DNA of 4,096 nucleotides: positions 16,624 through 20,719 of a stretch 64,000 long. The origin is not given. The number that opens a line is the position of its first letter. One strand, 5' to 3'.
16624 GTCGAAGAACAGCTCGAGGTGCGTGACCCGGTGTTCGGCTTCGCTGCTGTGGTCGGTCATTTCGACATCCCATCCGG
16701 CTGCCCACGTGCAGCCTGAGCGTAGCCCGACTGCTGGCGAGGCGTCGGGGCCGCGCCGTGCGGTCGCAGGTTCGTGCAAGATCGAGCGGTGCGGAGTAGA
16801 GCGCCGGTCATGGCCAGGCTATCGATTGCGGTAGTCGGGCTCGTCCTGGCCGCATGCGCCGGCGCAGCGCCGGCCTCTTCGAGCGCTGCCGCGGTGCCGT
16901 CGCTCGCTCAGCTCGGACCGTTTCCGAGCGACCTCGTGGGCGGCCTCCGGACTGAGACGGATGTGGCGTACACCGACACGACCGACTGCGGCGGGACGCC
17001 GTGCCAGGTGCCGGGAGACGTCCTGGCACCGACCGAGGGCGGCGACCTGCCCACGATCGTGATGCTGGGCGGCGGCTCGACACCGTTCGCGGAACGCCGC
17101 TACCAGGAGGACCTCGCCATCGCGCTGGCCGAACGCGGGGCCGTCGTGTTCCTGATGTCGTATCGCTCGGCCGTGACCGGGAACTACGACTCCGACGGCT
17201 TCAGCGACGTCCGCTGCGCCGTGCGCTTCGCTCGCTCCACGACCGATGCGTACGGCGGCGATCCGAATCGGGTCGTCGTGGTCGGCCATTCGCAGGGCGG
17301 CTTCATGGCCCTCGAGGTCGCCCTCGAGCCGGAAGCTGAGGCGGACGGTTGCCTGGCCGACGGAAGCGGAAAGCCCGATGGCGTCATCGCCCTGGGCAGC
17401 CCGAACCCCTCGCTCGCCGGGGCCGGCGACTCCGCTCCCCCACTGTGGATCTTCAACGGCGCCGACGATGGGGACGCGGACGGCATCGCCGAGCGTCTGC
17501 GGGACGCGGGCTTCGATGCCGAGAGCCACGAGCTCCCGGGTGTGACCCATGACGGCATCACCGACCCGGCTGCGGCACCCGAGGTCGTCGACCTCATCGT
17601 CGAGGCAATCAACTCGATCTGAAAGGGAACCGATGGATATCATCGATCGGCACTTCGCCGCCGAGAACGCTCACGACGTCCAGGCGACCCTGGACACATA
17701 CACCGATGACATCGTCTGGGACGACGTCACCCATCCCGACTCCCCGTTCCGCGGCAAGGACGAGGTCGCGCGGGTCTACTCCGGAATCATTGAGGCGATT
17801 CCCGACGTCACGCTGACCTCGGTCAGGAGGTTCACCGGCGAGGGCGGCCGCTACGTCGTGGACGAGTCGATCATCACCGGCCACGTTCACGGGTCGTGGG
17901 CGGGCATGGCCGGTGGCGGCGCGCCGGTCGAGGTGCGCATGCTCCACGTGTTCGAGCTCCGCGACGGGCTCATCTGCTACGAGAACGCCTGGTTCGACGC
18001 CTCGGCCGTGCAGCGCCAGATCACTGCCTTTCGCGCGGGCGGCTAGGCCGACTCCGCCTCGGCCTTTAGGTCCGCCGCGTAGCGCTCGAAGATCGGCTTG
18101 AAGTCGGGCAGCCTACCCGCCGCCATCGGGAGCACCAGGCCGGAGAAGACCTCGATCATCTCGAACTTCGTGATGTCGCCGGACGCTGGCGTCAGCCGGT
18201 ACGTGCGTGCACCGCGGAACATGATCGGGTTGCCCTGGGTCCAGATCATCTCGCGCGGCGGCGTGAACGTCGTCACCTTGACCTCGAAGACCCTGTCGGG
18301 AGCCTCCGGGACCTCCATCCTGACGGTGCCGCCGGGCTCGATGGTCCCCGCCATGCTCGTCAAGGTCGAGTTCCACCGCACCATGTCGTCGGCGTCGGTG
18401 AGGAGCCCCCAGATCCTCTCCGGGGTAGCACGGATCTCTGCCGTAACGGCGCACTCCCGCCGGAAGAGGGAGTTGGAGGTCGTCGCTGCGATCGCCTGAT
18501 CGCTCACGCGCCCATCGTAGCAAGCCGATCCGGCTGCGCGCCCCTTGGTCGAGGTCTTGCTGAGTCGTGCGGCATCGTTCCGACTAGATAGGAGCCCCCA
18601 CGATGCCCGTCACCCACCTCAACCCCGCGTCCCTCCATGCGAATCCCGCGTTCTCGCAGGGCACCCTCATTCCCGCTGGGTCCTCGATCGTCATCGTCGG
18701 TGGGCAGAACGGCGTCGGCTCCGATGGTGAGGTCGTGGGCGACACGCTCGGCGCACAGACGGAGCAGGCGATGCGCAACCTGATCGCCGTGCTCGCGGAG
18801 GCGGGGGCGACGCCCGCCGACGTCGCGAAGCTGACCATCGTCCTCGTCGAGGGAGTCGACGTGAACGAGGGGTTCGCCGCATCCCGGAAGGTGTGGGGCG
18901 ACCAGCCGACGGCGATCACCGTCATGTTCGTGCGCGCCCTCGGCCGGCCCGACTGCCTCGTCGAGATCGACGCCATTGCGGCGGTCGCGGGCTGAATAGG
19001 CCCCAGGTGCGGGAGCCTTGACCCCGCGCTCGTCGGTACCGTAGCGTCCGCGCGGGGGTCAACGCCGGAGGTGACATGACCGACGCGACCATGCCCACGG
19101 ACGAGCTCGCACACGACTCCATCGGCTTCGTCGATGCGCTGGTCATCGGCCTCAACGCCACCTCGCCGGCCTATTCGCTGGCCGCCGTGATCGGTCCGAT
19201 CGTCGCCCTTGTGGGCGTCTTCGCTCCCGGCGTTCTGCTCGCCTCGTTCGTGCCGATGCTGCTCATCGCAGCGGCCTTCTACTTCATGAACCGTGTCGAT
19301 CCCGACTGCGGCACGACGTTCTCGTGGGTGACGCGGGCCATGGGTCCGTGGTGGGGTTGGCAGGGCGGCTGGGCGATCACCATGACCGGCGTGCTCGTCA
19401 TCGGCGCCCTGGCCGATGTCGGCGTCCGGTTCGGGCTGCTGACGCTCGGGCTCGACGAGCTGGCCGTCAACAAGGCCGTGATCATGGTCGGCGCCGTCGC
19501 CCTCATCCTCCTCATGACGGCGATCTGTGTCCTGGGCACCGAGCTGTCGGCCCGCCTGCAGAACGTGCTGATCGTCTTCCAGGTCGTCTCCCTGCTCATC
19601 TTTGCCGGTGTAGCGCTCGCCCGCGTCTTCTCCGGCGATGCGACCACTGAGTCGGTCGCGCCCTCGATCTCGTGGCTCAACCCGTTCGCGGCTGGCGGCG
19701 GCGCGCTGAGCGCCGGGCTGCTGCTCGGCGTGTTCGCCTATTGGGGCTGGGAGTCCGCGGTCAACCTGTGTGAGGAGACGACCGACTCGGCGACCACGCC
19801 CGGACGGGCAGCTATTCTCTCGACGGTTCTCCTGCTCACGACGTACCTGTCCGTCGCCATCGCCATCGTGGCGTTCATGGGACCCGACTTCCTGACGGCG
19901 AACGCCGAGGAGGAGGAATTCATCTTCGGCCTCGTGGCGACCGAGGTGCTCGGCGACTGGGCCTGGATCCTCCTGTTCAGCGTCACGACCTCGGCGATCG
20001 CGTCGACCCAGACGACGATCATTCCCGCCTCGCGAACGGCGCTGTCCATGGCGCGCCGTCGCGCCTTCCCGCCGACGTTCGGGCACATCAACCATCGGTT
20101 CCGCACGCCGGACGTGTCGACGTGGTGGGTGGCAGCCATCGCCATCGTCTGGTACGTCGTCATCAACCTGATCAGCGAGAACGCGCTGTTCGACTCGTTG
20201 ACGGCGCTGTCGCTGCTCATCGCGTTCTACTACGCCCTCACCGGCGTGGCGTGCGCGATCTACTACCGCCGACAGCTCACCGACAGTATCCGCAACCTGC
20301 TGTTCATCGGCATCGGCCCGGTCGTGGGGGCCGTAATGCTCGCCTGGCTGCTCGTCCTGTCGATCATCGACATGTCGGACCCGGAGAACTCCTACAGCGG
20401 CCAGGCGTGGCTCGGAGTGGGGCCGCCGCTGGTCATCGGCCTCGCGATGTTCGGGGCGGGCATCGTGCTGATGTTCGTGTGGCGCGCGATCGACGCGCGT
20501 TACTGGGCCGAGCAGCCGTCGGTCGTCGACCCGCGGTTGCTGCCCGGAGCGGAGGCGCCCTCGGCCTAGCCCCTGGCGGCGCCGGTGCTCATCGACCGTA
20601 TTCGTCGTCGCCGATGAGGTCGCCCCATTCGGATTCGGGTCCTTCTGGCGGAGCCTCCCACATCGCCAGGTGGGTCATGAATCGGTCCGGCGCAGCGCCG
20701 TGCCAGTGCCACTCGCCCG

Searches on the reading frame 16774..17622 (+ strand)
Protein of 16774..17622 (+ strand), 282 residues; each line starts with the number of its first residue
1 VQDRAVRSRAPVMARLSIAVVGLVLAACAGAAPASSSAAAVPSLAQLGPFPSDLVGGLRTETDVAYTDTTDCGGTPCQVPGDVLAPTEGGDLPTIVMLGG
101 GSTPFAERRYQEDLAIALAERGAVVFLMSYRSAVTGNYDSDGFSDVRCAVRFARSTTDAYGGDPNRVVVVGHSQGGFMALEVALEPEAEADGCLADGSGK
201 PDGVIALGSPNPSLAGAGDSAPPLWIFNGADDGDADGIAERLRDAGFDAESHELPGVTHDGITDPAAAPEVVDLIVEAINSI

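Call 50: search_protein_families(library=pfam, proteins=[window:16774-17622:+])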
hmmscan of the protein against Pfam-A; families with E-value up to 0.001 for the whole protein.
window:16774-17622:+ (282 aa): 5 families
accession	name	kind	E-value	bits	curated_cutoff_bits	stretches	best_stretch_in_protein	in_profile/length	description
PF20434.5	BD-FAE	-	1.1e-11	45.1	26.8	1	86-187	6-111/215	BD-FAE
PF07859.19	Abhydrolase_3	-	1.1e-09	38.9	25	1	111-188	17-94/210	alpha/beta hydrolase fold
PF00135.34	COesterase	-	5.3e-08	32.7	27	1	122-187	132-205/515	Carboxylesterase family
PF12697.13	Abhydrolase_6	-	2.3e-07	32.1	26.3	1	102-239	11-131/217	Alpha/beta hydrolase family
PF00326.27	Peptidase_S9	-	0.00012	22.1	22.6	1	129-184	31-83/213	Prolyl oligopeptidase family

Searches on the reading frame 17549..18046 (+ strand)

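Call 48: search_protein_families(library=pfam, proteins=[window:17549-18046:+])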
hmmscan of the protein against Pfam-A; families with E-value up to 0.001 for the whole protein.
window:17549-18046:+ (165 aa): 3 families
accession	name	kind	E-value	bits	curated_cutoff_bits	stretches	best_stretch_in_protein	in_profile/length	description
PF12680.13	SnoaL_2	-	1.4e-17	64.6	27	1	33-143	2-100/102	SnoaL-like domain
PF07366.18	SnoaL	-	3.9e-14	53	28.4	1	37-158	9-126/126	SnoaL-like polyketide cyclase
PF14534.12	DUF4440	-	5.3e-05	24.1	25.2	1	31-140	4-103/107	Domain of unknown function (DUF4440)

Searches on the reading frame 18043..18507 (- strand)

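Call 48: search_protein_families(library=pfam, proteins=[window:18043-18507:-])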
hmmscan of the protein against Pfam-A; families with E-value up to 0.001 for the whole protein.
window:18043-18507:- (154 aa): 2 families
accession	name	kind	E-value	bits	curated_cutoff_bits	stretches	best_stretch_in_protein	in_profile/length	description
PF10604.15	Polyketide_cyc2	-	2.6e-12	47.7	27.4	1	20-152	5-142/142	Polyketide cyclase / dehydrase and lipid transport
PF08327.17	AHSA1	-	4.2e-08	33.9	22.1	1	27-122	2-97/125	Activator of Hsp90 ATPase homolog 1-like protein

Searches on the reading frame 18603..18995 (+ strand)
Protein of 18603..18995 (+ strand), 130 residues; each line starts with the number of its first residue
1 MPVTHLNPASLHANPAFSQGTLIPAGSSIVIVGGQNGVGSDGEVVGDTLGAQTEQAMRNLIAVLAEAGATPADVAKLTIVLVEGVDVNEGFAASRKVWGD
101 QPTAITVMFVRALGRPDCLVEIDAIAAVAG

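Call 49: search_protein_families(library=pfam, proteins=[window:18603-18995:+])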
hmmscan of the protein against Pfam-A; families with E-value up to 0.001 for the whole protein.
window:18603-18995:+ (130 aa): 1 family
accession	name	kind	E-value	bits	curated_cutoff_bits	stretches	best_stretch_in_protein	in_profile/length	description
PF01042.26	Ribonuc_L-PSP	-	3e-15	56.7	27.3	1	14-128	8-121/121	Endoribonuclease L-PSP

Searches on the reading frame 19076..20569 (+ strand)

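Call 58: search_protein_families(library=pfam, proteins=[window:19076-20569:+], max_evalue=0.00001)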
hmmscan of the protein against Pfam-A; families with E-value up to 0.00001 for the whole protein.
window:19076-20569:+ (497 aa): 2 families
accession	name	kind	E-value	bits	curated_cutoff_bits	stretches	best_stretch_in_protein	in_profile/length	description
PF13520.12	AA_permease_2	-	2.7e-26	92.9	27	1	21-441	6-413/427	Amino acid permease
PF00324.27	AA_permease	-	1.2e-14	54.4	24.6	1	53-430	34-416/470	Amino acid permease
